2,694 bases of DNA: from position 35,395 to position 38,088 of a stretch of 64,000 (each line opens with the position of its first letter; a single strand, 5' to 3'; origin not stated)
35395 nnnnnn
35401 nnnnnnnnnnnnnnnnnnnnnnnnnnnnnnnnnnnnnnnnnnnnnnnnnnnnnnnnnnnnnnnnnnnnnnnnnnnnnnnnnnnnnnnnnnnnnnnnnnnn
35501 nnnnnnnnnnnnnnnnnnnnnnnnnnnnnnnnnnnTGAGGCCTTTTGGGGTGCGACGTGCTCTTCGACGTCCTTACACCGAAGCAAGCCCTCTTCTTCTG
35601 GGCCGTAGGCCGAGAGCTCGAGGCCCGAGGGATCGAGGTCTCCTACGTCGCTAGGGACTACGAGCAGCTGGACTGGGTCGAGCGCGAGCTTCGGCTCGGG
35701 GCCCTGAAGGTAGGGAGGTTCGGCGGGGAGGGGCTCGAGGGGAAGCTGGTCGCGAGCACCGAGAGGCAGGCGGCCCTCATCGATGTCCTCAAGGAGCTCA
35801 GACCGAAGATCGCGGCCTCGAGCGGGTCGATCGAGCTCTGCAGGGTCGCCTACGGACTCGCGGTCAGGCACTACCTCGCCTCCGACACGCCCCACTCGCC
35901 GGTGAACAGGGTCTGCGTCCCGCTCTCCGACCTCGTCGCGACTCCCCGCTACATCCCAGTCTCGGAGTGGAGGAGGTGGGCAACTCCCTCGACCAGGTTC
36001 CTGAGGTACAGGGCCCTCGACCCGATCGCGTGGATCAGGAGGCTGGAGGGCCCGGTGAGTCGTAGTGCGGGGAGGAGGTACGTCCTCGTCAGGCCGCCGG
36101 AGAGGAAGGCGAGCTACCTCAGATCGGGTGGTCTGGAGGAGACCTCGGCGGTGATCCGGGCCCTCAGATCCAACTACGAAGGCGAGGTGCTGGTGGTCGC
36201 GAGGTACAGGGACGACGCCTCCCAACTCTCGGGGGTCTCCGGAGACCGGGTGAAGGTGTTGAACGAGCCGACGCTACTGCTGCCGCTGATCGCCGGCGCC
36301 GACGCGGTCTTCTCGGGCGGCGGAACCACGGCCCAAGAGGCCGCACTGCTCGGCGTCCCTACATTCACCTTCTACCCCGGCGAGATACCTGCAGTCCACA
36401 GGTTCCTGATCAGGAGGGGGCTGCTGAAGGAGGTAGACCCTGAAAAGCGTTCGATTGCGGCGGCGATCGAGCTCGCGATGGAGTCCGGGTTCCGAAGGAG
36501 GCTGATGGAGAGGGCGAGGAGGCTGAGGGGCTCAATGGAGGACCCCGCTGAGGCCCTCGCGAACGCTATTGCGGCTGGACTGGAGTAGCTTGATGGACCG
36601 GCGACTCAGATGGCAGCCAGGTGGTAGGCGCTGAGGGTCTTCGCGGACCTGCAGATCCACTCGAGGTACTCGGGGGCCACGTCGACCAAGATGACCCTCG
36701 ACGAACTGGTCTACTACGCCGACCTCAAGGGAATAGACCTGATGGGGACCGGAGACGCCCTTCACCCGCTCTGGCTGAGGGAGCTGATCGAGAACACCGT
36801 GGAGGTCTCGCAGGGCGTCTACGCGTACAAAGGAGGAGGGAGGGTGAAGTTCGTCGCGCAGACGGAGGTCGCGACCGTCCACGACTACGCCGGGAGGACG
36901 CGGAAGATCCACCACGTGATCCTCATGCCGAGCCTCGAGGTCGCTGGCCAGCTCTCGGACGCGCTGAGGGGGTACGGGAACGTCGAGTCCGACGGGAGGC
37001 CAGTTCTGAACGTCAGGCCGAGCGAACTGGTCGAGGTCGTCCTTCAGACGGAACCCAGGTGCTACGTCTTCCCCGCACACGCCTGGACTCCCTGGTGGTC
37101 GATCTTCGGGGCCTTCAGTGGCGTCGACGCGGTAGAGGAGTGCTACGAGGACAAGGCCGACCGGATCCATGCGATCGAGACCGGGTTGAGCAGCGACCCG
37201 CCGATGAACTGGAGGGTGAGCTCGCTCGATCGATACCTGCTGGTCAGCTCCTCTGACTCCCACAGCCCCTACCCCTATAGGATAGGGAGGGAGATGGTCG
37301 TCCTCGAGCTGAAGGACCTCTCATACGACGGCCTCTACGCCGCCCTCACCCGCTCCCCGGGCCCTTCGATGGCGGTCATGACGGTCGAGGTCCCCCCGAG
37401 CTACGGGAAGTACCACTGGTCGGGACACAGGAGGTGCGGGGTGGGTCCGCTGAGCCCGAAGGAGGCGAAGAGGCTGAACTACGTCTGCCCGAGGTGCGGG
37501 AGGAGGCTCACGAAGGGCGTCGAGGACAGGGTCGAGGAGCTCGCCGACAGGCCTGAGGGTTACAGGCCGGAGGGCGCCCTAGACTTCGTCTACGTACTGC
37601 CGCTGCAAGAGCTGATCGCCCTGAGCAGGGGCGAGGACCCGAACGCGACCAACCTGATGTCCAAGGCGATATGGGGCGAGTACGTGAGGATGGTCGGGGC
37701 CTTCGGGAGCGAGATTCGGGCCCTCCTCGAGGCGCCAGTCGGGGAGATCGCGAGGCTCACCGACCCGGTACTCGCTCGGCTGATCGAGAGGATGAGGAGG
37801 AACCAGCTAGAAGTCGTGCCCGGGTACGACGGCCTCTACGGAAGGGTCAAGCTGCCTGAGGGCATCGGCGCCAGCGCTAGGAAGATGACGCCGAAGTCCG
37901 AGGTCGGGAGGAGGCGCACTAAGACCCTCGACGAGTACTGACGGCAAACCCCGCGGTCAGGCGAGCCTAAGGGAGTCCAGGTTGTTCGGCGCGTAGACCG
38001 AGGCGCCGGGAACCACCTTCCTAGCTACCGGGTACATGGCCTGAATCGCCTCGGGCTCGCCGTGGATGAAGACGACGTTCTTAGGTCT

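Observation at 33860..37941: Crenactin locus with non-canonical neighbours (Zn-ribbon, DUF354-like GT-B, PHP/Zn-ribbon) and no adjacent arcadin genes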

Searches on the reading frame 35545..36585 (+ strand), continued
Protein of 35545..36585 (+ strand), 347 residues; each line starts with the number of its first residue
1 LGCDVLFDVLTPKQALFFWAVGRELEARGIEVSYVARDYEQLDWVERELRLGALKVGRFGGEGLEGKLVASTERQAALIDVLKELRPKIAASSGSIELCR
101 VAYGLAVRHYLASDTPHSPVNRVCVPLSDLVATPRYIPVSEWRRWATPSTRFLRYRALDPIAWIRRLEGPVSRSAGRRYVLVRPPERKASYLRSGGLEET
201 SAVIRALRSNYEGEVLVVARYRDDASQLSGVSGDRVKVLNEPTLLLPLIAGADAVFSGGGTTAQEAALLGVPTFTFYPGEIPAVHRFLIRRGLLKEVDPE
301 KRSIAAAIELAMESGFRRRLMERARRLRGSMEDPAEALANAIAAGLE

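Call 70: fold_search(model_id=the predicted structure, library=pdb)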
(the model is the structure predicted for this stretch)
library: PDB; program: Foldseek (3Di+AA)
matches with E <= 10: 1703; with E <= 0.001: 344
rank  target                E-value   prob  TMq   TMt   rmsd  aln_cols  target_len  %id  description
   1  6j31_C                1.2e-13  1.00  0.64  0.58   6.9       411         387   18  Crystal Structure Analysis of the Glycotransferase of kitacinnamycin (released 2020-01-15)
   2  6j32_C                4.8e-13  1.00  0.65  0.59   6.6       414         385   16  Crystal Structure Analysis of the Glycotransferase of kitacinnamycin (released 2020-01-15)
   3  6j31_A                6.0e-13  1.00  0.65  0.59   6.1       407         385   17  Crystal Structure Analysis of the Glycotransferase of kitacinnamycin (released 2020-01-15)
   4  6j31_B                1.0e-12  1.00  0.63  0.58   6.3       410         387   18  Crystal Structure Analysis of the Glycotransferase of kitacinnamycin (released 2020-01-15)
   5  3otg                  1.7e-12  1.00  0.65  0.59   7.5       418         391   17  Crystal Structure of CalG1, Calicheamicin Glycostyltransferase, TDP bound form (released 2010-12-15)
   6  2p6p_B                2.5e-12  1.00  0.63  0.59   7.1       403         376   16  X-ray crystal structure of C-C bond-forming dTDP-D-Olivose-transferase UrdGT2 (released 2007-08-07)
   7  7xx4_B                3.1e-12  1.00  0.64  0.57   6.3       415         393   15  designed glycosyltransferase (released 2023-06-14)
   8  8hjf_A                3.3e-12  1.00  0.66  0.54   7.6       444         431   14  Crystal structure of glycosyltransferase SgUGT94-289-3 in complex with M5, state 2 (released 2024-05-29)
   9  3dzc_A                3.5e-12  1.00  0.64  0.60   7.3       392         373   14  2.35 Angstrom resolution structure of WecB (VC0917), a UDP-N-acetylglucosamine 2-epimerase from Vibrio cholerae. (released 2008-08-12)
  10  8ahe_A                4.2e-12  1.00  0.72  0.68   5.1       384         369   16  PAC-FragmentDEL: Photoactivated covalent capture of DNA encoded fragments for hit discovery (released 2022-09-14)
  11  3oth_A                4.7e-12  1.00  0.68  0.61   5.8       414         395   17  Crystal Structure of CalG1, Calicheamicin Glycostyltransferase, TDP and calicheamicin alpha3I bound form (released 2010-12-15)
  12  2iya_A                4.7e-12  1.00  0.63  0.57   6.2       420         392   15  The crystal structure of macrolide glycosyltransferases: A blueprint for antibiotic engineering (released 2007-03-27)
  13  3mbo_C                4.9e-12  1.00  0.64  0.61   7.4       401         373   14  Crystal Structure of the Glycosyltransferase BaBshA bound with UDP and L-malate (released 2010-09-29)
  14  6vlc_B                6.6e-12  1.00  0.66  0.63   6.2       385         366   16  Crystal structure of UDP-GlcNAc 2-epimerase from Neisseria meningitidis bound to UDP-GlcNAc (released 2020-11-11)
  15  3oth_B                7.3e-12  1.00  0.67  0.61   5.7       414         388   17  Crystal Structure of CalG1, Calicheamicin Glycostyltransferase, TDP and calicheamicin alpha3I bound form (released 2010-12-15)
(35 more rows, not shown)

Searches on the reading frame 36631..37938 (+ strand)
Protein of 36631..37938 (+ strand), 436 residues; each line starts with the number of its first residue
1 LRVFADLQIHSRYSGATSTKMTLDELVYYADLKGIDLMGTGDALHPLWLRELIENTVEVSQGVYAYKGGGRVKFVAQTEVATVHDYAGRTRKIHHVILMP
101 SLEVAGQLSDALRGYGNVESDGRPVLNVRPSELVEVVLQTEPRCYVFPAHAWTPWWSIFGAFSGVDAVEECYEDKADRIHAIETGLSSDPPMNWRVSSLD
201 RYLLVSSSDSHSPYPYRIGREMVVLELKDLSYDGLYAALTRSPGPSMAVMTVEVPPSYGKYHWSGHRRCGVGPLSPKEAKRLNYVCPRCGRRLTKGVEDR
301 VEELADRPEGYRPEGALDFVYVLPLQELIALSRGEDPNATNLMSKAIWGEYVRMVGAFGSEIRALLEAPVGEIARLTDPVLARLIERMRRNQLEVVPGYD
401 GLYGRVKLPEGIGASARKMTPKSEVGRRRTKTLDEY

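Call 3: search_protein_families(library=pfam, proteins=[window:36691-37938:+], max_evalue=0.01)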
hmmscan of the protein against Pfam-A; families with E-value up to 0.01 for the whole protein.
window:36691-37938:+ (416 aa): 0 families

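Call 4: search_protein_families(library=ncbifam, proteins=[window:36691-37938:+], max_evalue=0.01)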
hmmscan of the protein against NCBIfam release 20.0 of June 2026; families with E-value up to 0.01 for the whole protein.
window:36691-37938:+ (416 aa): 2 families
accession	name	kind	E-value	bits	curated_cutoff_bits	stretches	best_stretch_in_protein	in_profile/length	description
TIGR00375.1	TIGR00375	hypoth_equivalog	5e-56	190.7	326.6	1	1-386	18-374/374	TIGR00375 family protein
NF041705.1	RIPP_cyclo_YhhA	equivalog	0.0082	16.3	36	0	357-380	2-25/33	YhhA family cyclophane-containing RiPP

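Call 26: search_solved_structures(query=window:36691-37938:+, max_evalue=0.01)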
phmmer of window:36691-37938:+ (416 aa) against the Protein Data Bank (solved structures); distinct sequences matched with E-value up to 0.01: 3.
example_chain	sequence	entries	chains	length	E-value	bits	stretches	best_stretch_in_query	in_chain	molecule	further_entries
5zb8_A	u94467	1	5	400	6e-62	213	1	6-392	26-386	PfuEndoQ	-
7k30_A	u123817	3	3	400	2.9e-61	210.7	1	6-392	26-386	Endonuclease Q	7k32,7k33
7k31_A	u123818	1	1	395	3.1e-61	210.6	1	6-392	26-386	Endonuclease Q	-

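Call 56: search_solved_structures(query=window:36631-37938:+, max_evalue=1e-10, show_alignments=1)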
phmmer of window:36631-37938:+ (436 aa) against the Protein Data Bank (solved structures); distinct sequences matched with E-value up to 1e-10: 3.
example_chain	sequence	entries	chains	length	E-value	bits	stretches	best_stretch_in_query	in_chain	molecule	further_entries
5zb8_A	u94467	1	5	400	1.6e-67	231.3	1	3-412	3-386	PfuEndoQ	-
7k30_A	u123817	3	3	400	7.9e-67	229.1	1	3-412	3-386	Endonuclease Q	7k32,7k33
7k31_A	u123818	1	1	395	8.3e-67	229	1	3-412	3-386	Endonuclease Q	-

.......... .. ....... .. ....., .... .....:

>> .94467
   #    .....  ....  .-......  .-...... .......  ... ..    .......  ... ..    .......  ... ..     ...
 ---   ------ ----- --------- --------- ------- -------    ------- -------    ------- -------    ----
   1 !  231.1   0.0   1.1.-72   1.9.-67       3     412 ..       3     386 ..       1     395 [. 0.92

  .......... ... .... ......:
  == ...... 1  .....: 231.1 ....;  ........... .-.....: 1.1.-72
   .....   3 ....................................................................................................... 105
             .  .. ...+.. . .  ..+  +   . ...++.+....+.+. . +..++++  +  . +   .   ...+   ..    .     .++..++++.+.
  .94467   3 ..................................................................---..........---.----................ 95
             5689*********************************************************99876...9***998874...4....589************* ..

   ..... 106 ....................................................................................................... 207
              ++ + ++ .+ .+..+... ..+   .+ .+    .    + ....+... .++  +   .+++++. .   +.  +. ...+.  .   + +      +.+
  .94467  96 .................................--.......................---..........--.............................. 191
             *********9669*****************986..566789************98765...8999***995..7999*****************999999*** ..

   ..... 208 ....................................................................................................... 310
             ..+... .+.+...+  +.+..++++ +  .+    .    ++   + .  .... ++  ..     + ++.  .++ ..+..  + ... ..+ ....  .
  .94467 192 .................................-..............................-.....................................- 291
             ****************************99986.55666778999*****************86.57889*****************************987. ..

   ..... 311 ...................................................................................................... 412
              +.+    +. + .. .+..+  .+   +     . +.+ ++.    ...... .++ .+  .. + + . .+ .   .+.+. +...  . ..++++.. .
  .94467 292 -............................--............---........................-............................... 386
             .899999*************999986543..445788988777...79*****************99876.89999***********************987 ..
